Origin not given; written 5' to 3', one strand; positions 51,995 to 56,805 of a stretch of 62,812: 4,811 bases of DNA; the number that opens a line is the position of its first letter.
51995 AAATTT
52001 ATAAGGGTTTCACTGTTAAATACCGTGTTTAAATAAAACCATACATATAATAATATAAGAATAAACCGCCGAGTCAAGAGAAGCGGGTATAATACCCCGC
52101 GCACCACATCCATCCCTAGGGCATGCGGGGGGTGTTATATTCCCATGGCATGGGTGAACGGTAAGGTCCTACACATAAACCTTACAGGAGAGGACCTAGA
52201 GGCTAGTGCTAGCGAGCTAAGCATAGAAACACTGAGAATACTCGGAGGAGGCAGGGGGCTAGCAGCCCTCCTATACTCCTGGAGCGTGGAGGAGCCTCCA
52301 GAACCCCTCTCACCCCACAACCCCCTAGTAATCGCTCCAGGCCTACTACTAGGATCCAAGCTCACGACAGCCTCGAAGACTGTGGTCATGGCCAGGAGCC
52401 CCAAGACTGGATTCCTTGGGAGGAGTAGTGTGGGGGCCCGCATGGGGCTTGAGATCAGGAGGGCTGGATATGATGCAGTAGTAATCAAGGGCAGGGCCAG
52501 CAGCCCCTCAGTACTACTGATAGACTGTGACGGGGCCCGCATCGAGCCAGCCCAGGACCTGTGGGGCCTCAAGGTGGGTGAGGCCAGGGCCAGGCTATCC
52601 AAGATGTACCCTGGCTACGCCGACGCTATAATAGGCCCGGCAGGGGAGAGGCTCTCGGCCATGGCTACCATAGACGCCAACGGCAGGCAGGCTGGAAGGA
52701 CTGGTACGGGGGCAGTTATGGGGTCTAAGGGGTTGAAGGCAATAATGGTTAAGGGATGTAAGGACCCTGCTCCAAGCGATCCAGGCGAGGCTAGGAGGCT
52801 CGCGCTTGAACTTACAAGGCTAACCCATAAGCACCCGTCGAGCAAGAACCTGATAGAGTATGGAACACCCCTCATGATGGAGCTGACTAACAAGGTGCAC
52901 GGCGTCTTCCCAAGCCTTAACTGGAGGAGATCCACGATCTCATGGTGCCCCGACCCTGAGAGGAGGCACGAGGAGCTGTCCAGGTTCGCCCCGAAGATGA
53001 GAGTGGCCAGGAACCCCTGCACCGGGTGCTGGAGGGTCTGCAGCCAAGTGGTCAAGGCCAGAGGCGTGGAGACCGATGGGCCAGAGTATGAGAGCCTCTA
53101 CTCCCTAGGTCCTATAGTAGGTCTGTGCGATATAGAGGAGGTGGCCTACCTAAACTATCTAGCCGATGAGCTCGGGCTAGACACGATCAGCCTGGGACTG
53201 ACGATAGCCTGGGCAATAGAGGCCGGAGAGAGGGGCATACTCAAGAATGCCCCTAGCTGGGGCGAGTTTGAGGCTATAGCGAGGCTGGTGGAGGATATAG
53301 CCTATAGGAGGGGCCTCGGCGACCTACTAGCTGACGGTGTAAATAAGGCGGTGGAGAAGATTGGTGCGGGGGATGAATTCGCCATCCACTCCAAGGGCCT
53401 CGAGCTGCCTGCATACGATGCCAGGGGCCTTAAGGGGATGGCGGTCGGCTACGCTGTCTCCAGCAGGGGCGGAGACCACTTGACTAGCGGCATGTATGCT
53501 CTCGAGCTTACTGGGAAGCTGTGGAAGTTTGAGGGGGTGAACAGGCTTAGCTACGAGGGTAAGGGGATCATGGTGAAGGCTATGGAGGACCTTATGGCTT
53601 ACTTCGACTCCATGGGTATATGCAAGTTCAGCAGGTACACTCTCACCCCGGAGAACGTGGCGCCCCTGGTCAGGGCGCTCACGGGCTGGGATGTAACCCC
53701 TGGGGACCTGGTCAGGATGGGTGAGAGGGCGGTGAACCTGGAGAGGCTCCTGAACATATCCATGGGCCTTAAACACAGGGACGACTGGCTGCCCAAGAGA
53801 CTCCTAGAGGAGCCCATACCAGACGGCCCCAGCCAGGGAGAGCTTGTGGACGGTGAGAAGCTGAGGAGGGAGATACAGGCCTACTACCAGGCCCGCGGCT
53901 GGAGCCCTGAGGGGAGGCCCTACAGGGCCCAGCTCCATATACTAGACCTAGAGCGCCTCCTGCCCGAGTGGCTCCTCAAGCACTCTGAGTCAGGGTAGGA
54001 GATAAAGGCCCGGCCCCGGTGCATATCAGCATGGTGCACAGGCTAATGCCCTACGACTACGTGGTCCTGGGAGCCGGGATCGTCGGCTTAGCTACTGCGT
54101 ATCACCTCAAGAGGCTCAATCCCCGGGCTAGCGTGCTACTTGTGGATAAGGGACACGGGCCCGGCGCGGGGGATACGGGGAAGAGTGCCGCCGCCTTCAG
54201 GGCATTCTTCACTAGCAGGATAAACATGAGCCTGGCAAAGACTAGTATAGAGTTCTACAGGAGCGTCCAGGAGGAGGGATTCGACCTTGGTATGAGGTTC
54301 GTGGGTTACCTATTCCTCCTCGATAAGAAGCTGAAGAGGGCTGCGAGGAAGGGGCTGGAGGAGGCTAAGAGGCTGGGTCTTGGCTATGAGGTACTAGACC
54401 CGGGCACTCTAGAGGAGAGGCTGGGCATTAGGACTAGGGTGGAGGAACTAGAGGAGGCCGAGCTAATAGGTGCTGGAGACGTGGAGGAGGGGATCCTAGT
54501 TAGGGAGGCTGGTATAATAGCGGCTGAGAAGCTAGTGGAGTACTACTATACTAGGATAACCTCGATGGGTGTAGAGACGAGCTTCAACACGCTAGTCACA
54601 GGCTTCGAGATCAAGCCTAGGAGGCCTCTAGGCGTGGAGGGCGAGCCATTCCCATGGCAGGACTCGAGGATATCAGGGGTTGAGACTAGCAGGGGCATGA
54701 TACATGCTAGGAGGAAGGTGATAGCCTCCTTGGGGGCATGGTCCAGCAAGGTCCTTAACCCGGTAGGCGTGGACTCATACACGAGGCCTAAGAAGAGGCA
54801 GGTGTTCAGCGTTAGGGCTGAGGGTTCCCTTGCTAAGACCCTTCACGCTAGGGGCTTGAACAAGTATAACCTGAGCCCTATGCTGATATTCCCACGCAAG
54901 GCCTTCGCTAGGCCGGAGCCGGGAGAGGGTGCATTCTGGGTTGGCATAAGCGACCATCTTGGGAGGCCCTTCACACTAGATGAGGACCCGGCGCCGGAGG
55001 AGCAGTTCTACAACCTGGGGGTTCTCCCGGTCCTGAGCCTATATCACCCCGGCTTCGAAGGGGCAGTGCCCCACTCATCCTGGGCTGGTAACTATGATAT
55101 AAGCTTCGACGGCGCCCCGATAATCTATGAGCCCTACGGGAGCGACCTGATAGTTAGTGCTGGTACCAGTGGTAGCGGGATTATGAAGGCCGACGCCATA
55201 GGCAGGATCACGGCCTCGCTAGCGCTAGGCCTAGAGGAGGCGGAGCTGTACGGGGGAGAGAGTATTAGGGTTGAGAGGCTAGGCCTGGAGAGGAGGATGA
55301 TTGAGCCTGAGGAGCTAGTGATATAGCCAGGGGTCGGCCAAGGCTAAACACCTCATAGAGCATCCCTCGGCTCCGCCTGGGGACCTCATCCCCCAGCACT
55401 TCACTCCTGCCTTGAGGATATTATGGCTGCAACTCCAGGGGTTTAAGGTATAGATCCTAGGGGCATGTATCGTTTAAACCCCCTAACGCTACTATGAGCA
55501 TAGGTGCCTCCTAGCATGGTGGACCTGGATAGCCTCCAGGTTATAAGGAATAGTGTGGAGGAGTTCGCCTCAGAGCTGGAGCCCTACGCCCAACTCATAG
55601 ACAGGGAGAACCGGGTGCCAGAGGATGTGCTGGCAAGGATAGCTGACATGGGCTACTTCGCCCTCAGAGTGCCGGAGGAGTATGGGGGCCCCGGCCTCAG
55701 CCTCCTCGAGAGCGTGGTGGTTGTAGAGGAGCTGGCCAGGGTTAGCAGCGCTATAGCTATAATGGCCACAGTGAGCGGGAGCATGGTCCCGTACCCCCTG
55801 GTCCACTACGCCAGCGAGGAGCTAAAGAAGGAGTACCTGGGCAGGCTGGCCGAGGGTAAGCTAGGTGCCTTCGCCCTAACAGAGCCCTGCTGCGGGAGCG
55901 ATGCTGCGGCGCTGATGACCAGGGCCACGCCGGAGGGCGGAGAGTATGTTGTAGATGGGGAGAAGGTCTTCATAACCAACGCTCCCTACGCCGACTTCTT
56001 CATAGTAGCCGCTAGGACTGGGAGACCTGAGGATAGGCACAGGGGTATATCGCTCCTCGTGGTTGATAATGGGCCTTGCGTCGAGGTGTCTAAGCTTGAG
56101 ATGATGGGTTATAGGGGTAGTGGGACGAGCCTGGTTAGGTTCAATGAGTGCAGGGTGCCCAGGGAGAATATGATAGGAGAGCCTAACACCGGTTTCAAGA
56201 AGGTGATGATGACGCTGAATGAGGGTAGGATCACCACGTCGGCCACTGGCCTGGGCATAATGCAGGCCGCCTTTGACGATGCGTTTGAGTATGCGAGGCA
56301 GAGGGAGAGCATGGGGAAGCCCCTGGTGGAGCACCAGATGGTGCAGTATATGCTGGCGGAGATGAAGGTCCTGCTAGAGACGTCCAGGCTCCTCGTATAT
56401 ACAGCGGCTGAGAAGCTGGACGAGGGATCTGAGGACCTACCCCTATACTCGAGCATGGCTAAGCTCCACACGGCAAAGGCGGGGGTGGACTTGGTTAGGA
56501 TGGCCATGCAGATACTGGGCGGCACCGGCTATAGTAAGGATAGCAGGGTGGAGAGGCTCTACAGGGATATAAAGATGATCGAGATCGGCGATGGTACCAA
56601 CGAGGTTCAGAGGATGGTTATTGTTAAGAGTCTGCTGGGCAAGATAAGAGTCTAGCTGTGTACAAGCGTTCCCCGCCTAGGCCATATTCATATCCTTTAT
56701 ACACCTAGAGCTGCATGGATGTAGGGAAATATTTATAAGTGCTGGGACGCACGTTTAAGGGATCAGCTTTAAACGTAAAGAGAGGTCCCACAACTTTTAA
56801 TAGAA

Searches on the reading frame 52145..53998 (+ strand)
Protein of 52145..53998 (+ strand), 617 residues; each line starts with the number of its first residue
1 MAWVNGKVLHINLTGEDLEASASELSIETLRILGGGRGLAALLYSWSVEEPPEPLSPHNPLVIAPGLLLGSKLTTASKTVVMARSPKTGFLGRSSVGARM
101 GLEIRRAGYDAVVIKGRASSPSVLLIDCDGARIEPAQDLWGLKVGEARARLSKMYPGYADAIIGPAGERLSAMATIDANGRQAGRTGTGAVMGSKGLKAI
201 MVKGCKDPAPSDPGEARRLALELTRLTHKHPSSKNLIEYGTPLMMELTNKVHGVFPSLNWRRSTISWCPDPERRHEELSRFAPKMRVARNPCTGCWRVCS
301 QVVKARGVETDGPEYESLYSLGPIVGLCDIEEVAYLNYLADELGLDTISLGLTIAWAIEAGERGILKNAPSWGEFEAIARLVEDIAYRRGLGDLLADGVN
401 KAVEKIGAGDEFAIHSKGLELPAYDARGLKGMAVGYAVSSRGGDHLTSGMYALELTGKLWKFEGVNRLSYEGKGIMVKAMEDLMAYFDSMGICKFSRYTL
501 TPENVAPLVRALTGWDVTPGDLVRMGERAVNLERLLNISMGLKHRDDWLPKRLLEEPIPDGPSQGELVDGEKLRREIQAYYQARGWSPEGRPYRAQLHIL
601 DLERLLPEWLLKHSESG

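Call 32: search_protein_families(library=pfam, proteins=[window:52145-53998:+], max_evalue=0.0001)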
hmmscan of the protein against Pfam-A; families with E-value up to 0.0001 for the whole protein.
window:52145-53998:+ (617 aa): 2 families
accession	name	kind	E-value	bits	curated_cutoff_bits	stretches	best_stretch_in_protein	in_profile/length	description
PF01314.23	AFOR_C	-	1.1e-115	387.4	27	1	222-602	5-385/385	Aldehyde ferredoxin oxidoreductase, domains 2 & 3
PF02730.20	AFOR_N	-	5.8e-57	193.1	29.8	1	6-204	1-198/199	Aldehyde ferredoxin oxidoreductase, N-terminal domain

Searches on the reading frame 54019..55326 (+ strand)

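Call 32: search_protein_families(library=pfam, proteins=[window:54019-55326:+], max_evalue=0.0001)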
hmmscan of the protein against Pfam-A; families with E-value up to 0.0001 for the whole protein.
window:54019-55326:+ (435 aa): 2 families
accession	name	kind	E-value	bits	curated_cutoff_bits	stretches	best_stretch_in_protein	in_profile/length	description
PF01266.30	DAO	-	2e-46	159.6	27.9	1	13-401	1-353/353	FAD dependent oxidoreductase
PF13450.12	NAD_binding_8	-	5.7e-06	27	21.9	1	16-49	1-32/68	NAD(P)-binding Rossmann-like domain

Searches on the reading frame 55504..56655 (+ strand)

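Call 32: search_protein_families(library=pfam, proteins=[window:55504-56655:+], max_evalue=0.0001)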
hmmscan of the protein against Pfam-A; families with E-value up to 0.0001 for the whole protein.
window:55504-56655:+ (383 aa): 5 families
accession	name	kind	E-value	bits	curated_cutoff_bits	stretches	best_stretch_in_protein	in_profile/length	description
PF00441.29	Acyl-CoA_dh_1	-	1.2e-48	165.5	22.4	1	228-378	1-150/150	Acyl-CoA dehydrogenase, C-terminal domain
PF02771.21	Acyl-CoA_dh_N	-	6.2e-29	101.1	22.9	1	12-119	5-113/113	Acyl-CoA dehydrogenase, N-terminal domain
PF02770.24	Acyl-CoA_dh_M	-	3.4e-22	78.9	33.3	1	122-216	1-97/97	Acyl-CoA dehydrogenase, middle domain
PF08028.16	Acyl-CoA_dh_2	-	8e-20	71.9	22.7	1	244-360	2-127/134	Acyl-CoA dehydrogenase, C-terminal domain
PF22924.1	ACOX_C_alpha1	-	1.3e-05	25.5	27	1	262-376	50-167/169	Acyl-CoA oxidase, C-alpha1 domain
